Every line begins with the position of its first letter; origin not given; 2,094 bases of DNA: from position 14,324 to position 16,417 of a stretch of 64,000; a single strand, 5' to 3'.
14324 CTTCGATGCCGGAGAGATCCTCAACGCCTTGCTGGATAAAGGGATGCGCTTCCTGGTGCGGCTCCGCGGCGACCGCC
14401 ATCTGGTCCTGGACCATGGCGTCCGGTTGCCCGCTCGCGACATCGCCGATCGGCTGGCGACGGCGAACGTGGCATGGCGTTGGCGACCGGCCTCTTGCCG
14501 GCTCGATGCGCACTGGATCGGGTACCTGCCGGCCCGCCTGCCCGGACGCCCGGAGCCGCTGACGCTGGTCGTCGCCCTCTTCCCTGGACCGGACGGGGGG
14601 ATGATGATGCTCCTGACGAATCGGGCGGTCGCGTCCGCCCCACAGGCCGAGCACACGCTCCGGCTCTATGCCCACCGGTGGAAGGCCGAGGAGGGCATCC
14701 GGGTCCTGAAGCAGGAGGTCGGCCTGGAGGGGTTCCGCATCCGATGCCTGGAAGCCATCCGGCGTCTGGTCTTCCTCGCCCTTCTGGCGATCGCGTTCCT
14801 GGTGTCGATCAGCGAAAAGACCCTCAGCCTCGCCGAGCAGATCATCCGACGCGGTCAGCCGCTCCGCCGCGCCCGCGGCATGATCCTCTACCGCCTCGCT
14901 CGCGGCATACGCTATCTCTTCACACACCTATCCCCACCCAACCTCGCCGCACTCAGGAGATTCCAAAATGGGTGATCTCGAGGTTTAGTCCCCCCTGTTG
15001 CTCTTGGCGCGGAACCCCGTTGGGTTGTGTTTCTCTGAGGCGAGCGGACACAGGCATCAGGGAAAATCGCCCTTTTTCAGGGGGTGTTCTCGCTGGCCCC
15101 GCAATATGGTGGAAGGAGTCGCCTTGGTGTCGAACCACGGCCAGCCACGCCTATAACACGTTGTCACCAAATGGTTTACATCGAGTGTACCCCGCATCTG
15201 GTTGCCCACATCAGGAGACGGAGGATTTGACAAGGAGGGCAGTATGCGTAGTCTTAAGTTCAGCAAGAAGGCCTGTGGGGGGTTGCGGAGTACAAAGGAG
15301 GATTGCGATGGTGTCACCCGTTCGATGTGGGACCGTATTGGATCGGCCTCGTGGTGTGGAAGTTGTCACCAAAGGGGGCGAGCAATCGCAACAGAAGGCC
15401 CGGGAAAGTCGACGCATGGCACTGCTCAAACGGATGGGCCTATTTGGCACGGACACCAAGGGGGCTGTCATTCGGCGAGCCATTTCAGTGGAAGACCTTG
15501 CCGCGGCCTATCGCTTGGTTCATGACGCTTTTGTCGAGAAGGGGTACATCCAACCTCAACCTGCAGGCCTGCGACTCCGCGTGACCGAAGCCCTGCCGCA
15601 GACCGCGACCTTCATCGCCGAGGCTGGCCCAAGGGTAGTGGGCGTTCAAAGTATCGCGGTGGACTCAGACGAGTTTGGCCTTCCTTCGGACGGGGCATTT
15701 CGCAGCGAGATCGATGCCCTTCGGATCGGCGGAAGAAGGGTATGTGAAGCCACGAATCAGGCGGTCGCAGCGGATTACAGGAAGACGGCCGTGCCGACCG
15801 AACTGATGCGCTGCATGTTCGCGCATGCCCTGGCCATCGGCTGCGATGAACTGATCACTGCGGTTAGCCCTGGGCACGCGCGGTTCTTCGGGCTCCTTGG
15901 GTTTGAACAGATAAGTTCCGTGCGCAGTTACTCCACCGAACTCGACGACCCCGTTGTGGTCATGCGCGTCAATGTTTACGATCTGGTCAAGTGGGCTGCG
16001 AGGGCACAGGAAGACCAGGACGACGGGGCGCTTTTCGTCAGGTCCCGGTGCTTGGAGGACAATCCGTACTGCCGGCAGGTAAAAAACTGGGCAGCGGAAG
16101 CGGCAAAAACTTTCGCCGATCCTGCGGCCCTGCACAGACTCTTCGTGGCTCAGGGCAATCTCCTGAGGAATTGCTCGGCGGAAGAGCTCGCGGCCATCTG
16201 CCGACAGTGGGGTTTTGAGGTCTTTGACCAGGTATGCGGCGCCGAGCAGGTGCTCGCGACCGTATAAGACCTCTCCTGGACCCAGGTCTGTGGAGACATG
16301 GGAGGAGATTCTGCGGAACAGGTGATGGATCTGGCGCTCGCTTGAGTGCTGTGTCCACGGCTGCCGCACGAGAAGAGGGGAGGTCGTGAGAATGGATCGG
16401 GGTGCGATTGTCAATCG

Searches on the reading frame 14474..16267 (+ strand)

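Call 59: search_protein_families(library=ncbifam, proteins=[window:14474-16267:+], max_evalue=0.00001)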
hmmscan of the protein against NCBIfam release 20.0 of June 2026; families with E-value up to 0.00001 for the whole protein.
window:14474-16267:+ (597 aa): 1 family
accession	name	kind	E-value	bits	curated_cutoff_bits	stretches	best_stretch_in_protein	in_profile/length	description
NF011425.0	PRK14852.1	equivalog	2.6e-23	81.9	1337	1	312-509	7-207/989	hypothetical protein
